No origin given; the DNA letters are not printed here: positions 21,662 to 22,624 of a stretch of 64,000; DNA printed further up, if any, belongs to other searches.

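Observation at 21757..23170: Compact Type II R-M islet: BglII-like endonuclease translationally coupled to an MT-A70/DPPW methyltransferase, inserted between leuA and a glycosyltransferase gene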

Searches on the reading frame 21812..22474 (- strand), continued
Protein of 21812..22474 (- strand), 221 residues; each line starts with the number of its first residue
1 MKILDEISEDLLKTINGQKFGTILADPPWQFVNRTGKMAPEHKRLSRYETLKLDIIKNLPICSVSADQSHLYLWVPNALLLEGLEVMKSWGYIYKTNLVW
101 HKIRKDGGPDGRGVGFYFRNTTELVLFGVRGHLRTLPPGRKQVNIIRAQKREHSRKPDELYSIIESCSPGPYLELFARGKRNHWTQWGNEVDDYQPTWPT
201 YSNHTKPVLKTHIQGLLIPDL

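Call 86: list_cluster_members(proteins=[L091:1084-1728:+, L091:2062-3237:+, L092:3001-3645:+, L093:3813-4478:-, L093:2926-3798:+, window:22477-23064:-, window:21812-22474:-])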
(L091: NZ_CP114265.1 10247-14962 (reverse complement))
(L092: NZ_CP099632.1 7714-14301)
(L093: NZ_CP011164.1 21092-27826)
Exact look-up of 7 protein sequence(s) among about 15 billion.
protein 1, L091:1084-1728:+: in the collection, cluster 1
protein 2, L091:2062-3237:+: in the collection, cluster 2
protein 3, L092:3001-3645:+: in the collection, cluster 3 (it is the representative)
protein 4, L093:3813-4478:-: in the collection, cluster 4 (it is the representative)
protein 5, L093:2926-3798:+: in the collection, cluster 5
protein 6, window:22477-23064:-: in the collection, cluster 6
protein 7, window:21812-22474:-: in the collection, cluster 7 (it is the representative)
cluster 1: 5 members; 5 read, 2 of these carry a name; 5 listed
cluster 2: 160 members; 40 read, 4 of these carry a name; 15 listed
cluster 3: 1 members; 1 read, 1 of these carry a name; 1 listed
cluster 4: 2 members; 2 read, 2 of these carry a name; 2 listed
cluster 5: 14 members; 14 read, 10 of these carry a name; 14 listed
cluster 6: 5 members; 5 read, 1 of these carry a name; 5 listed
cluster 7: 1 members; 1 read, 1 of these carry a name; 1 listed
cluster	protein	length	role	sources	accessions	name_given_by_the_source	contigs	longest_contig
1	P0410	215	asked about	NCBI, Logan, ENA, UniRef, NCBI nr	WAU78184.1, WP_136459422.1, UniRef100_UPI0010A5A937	BglII/BstYI family type II restriction endonuclease [Acinetobacter sp. TR3] | BglII/BstYI family type II restriction endonuclease n=1 Tax=Acinetobacter sp. TR3 ...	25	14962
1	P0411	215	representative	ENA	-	-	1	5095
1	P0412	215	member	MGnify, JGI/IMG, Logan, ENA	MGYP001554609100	FL=1 | hypothetical protein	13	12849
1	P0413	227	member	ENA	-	-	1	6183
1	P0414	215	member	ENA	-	-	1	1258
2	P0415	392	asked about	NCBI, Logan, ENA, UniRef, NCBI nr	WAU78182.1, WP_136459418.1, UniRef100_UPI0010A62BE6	DNA adenine methylase [Acinetobacter sp. TR3] | DNA adenine methylase n=1 Tax=Acinetobacter sp. TR3 TaxID=3003392 RepID=UPI0010A62BE6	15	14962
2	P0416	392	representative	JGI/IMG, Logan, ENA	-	-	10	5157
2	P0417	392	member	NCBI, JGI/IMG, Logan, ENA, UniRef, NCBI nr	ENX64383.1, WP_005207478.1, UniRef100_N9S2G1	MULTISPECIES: DNA adenine methylase [Acinetobacter] | adenine-specific DNA-methyltransferase | Restriction endonuclease n=1 Tax=Acinetobacter higginsii TaxID=70347 RepID=N9S2G1_9GAMM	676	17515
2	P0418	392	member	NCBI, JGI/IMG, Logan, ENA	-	adenine-specific DNA-methyltransferase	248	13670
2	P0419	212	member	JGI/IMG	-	adenine-specific DNA-methyltransferase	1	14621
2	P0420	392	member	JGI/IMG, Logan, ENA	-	-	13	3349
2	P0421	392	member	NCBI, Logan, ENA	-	-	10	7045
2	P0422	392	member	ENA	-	-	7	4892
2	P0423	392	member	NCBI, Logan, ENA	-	-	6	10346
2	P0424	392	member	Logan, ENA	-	-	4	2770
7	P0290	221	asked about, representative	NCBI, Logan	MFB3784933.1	MAG: MT-A70 family methyltransferase [bacterium]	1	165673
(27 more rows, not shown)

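Call 90: find_encoding_contigs(protein=P0291, flank=5000, max_places=4)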
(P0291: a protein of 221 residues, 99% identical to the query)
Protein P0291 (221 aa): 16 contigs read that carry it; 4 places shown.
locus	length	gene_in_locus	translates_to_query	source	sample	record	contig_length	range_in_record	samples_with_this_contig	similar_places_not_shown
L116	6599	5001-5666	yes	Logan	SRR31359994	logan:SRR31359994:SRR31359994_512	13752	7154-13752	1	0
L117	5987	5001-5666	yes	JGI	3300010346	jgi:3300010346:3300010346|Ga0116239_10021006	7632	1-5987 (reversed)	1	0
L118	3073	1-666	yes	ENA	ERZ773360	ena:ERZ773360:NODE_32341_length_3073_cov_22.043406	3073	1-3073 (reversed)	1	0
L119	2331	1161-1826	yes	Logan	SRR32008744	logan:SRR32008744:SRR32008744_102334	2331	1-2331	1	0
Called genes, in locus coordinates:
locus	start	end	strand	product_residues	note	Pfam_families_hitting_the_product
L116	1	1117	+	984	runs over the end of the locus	PF13623:SurA_N_2, PF13624:SurA_N_3, PF09312:SurA_N (weak), PF13145:Rotamase_2, PF13616:Rotamase_3, PF00639:Rotamase, PF13145:Rotamase_2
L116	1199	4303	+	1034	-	PF01436:NHL (faint), PF13231:PMT_2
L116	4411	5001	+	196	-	PF09195:Endonuc-BglII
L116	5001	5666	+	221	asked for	PF05063:MT-A70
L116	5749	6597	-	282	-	?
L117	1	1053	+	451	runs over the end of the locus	PF00772:DnaB, PF03796:DnaB_C, PF06745:ATPase (weak), PF13481:AAA_25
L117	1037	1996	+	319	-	-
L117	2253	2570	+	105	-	-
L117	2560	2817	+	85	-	-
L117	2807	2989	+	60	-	-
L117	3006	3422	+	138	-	PF00436:SSB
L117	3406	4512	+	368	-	PF00145:DNA_methylase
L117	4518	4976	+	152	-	-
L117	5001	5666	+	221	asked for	PF05063:MT-A70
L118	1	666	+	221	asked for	PF05063:MT-A70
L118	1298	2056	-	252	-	PF03551:PadR (weak)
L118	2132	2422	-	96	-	-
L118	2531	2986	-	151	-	PF00132:Hexapep (weak)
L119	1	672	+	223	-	?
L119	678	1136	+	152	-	-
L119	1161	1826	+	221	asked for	PF05063:MT-A70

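Call 94: search_protein_families(library=phrogs, proteins=[L117:1037-1993:+, L117:2253-2567:+, L117:2560-2814:+, L117:2807-2986:+, L117:3006-3419:+, L117:3406-4509:+, L117:4518-4973:+, L118:1298-2053:-, L118:2132-2419:-, L118:2531-2983:-], max_evalue=0.001)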
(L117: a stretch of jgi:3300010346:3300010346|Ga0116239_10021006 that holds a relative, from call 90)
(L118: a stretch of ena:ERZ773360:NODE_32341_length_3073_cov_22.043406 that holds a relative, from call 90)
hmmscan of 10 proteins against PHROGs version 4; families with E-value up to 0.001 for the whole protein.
L117:1037-1993:+ (319 aa): 1 family
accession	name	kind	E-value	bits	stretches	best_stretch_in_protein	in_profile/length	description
phrog_24189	-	unknown function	1e-05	26.7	1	8-49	14-55/151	-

L117:2253-2567:+ (105 aa): 0 families

L117:2560-2814:+ (85 aa): 0 families

L117:2807-2986:+ (60 aa): 0 families

L117:3006-3419:+ (138 aa): 3 families
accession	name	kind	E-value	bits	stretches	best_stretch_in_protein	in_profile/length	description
phrog_44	-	DNA, RNA and nucleotide metabolism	7.7e-50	171.1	1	1-138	86-228/271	single strand DNA binding protein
phrog_25370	-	unknown function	1.4e-10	41.7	1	1-48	1-48/48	-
phrog_12631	-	DNA, RNA and nucleotide metabolism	0.00052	21.1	0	1-34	29-62/78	single strand DNA binding protein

L117:3406-4509:+ (368 aa): 4 families
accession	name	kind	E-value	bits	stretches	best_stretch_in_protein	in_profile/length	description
phrog_363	-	other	1.3e-43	150.4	1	20-358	51-309/327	DNA methyltransferase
phrog_29583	-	other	7.5e-38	131.4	2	23-162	6-145/468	DNA methyltransferase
phrog_116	-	other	8.5e-36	124.5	1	19-366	204-494/779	DNA methyltransferase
phrog_32758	-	other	6.7e-05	23.7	0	153-192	6-45/154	DNA methyltransferase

L117:4518-4973:+ (152 aa): 3 families
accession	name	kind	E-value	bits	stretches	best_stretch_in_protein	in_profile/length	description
phrog_159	-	DNA, RNA and nucleotide metabolism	9.3e-28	98.1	1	1-144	88-250/330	RuvC-like Holliday junction resolvase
phrog_18320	-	unknown function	8e-19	68.8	1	38-143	3-124/137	-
phrog_1770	-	DNA, RNA and nucleotide metabolism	4.9e-10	40.6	1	1-144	4-151/158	Holliday junction resolvase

L118:1298-2053:- (251 aa): 2 families
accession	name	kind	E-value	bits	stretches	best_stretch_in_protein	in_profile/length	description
phrog_2440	-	transcription regulation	1.7e-05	25.8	1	161-240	19-95/126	transcriptional regulator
phrog_4278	-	unknown function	0.00089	20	0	155-241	17-105/127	-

L118:2132-2419:- (95 aa): 0 families

L118:2531-2983:- (150 aa): 1 family
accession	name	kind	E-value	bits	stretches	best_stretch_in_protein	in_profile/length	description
phrog_5353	-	unknown function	2.5e-08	34.8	1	3-47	70-114/256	-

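Call 99: find_related_loci(query=window:21812-22474:-, collection=viral_contigs, flank=10000)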
Query window:21812-22474:- (221 aa) in viral_contigs; peptide patterns used: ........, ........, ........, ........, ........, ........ (x = any residue, [..] = any of these).
600 stretches matched a pattern (row limit reached: there are more); 600 encode a relative of the query (tblastn E <= 1e-3); the best 80 are kept; 80 distinct loci.
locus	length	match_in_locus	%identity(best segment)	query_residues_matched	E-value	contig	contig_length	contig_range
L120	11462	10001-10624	70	3-208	7e-100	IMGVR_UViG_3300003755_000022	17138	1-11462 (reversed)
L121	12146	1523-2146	67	1-206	7e-99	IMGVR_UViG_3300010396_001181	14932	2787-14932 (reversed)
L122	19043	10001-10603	71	7-206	5e-98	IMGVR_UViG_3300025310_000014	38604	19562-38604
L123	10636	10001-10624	68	3-208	8e-97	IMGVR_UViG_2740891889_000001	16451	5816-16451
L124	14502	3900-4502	70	8-206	2e-96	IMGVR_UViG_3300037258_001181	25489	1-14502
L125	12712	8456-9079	67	3-208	2e-96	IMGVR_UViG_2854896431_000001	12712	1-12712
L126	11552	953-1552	70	8-206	4e-96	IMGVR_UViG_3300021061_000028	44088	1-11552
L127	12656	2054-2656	68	7-206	4e-96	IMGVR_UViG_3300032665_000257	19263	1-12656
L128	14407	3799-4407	68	6-206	6e-96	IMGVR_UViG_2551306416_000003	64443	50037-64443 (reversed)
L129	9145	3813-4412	70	8-205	3e-95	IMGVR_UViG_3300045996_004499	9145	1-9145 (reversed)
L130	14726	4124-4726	69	8-206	1e-94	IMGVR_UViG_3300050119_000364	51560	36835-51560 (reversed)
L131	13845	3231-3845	67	3-206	9e-95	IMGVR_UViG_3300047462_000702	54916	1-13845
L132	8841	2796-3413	65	8-215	2e-94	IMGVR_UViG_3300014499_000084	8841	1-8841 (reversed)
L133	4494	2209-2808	68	8-206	4e-94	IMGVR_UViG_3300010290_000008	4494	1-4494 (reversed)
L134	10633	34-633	68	8-205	1e-93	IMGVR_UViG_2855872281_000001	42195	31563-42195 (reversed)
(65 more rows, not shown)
